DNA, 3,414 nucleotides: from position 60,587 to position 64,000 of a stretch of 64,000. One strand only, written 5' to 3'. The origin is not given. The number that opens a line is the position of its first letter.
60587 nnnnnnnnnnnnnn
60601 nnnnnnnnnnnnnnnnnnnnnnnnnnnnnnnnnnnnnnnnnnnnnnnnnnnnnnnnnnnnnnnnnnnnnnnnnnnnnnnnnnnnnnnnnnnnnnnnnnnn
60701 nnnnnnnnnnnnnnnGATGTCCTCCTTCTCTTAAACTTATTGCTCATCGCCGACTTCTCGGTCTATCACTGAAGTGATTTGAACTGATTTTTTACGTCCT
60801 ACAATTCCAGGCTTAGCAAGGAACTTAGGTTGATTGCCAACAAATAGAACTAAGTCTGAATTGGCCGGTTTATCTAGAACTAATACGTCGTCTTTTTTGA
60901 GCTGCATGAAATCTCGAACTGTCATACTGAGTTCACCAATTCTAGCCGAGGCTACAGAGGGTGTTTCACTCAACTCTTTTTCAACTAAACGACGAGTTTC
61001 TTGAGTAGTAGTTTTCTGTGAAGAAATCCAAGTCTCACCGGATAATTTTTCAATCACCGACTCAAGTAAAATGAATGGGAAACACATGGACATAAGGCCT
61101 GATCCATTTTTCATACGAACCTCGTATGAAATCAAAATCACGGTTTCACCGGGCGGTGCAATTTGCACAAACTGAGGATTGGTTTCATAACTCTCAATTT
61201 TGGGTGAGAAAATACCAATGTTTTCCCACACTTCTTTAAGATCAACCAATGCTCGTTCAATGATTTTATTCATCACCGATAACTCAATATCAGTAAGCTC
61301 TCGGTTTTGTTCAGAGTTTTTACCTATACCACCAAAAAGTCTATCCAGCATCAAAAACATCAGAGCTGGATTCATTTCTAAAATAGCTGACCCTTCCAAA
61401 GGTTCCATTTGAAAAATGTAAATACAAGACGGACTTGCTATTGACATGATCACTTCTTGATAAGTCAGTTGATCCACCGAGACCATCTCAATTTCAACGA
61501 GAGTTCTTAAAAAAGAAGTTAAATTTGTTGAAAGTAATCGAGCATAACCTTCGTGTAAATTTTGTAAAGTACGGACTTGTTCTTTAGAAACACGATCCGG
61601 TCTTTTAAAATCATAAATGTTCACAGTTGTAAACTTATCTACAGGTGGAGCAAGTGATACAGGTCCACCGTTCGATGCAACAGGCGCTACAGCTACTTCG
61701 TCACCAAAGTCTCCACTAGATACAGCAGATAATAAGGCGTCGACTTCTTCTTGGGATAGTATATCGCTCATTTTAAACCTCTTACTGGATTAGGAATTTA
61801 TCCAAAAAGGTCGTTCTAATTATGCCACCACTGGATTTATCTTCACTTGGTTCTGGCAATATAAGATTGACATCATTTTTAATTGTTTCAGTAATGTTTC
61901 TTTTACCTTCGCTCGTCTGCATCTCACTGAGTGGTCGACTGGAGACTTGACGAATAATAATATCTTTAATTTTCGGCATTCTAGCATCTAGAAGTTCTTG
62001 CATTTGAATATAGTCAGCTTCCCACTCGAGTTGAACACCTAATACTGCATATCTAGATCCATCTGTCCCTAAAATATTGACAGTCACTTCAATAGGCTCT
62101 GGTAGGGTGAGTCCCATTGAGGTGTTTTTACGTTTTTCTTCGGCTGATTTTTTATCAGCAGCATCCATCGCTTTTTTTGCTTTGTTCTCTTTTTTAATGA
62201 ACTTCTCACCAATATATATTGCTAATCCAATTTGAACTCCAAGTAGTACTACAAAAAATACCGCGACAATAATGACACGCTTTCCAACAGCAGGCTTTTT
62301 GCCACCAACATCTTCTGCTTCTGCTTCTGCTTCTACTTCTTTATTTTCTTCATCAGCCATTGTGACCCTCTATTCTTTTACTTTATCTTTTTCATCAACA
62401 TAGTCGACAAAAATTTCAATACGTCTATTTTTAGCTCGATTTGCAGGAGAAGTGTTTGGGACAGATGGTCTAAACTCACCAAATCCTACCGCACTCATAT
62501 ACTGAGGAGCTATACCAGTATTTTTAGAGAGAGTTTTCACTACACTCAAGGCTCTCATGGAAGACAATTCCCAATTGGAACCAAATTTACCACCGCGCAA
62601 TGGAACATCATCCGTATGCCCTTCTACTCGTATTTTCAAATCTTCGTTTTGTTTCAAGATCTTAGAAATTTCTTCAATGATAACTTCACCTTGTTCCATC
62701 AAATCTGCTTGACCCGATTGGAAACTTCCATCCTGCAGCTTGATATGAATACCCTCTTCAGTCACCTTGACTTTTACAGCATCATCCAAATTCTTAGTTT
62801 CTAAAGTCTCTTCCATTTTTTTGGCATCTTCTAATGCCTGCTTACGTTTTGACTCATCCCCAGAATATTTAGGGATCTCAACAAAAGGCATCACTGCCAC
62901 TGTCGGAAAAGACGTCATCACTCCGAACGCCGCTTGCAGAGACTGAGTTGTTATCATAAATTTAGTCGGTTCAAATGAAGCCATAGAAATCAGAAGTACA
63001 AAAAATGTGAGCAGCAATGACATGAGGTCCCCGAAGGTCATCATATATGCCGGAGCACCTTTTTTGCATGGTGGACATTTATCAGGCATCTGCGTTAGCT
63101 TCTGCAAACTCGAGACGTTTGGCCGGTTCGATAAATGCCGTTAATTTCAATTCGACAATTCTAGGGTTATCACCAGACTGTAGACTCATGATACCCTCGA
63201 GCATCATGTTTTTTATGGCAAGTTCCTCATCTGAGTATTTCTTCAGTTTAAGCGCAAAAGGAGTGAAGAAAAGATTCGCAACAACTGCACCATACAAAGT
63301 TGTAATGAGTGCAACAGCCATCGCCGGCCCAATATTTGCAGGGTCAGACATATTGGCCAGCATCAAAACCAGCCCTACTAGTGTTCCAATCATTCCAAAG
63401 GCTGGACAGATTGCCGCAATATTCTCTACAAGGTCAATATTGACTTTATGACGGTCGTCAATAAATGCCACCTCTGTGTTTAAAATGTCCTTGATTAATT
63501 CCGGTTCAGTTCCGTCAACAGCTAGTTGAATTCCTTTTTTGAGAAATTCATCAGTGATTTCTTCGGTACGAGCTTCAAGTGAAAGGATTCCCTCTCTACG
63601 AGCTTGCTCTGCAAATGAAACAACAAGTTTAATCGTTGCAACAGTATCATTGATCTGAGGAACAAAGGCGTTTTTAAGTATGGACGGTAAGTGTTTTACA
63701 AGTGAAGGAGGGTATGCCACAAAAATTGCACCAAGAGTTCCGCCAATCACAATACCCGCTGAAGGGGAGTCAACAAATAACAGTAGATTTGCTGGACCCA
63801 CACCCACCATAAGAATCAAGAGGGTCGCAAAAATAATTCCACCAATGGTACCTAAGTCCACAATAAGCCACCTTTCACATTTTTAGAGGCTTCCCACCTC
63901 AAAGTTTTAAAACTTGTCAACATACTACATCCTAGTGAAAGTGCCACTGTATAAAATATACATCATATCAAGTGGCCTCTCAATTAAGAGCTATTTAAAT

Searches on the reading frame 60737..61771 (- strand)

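Call 60: search_protein_families(library=pfam, proteins=[window:60737-61771:-], max_evalue=0.001)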
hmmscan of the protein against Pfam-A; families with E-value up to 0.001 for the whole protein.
window:60737-61771:- (344 aa): 2 families
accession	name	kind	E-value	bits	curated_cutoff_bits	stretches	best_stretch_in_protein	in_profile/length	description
PF02154.20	FliM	-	1.2e-65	221.5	27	1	53-243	1-192/192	Flagellar motor switch protein FliM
PF01052.25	FliMN_C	-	3.6e-20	72.1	23.8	1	266-336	2-72/73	Type III flagellar switch regulator (C-ring) FliN C-term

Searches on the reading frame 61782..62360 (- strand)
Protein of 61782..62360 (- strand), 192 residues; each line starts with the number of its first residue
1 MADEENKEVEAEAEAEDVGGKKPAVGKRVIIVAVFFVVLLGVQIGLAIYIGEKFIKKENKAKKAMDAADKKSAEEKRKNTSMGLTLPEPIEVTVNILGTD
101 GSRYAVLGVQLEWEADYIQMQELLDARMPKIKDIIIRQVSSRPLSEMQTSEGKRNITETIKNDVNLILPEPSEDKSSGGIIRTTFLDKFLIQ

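Call 60: search_protein_families(library=pfam, proteins=[window:61782-62360:-], max_evalue=0.001)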
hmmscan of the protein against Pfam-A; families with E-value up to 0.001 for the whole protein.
window:61782-62360:- (192 aa): 1 family
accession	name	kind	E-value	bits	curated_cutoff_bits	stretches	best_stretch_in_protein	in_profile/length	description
PF03748.19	FliL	-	7.9e-14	52.5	24.6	1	92-192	8-103/103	Flagellar basal body-associated protein FliL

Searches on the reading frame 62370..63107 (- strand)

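Call 60: search_protein_families(library=pfam, proteins=[window:62370-63107:-], max_evalue=0.001)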
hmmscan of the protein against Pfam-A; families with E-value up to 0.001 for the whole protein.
window:62370-63107:- (245 aa): 2 families
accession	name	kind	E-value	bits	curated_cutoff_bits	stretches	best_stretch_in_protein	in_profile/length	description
PF00691.25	OmpA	-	6.7e-18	65.3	27.2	1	129-228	2-98/98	OmpA family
PF13677.11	MotB_plug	-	1.2e-13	50.8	24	1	11-61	7-58/58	Membrane MotB of proton-channel complex MotA/MotB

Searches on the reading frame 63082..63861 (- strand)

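Call 60: search_protein_families(library=pfam, proteins=[window:63082-63861:-], max_evalue=0.001)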
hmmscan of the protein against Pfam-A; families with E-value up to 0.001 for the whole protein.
window:63082-63861:- (259 aa): 1 family
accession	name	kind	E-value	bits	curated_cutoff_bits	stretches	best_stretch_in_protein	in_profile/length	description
PF01618.21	MotA_ExbB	-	1.9e-30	105.6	22.9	1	100-215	3-123/127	MotA/TolQ/ExbB proton channel family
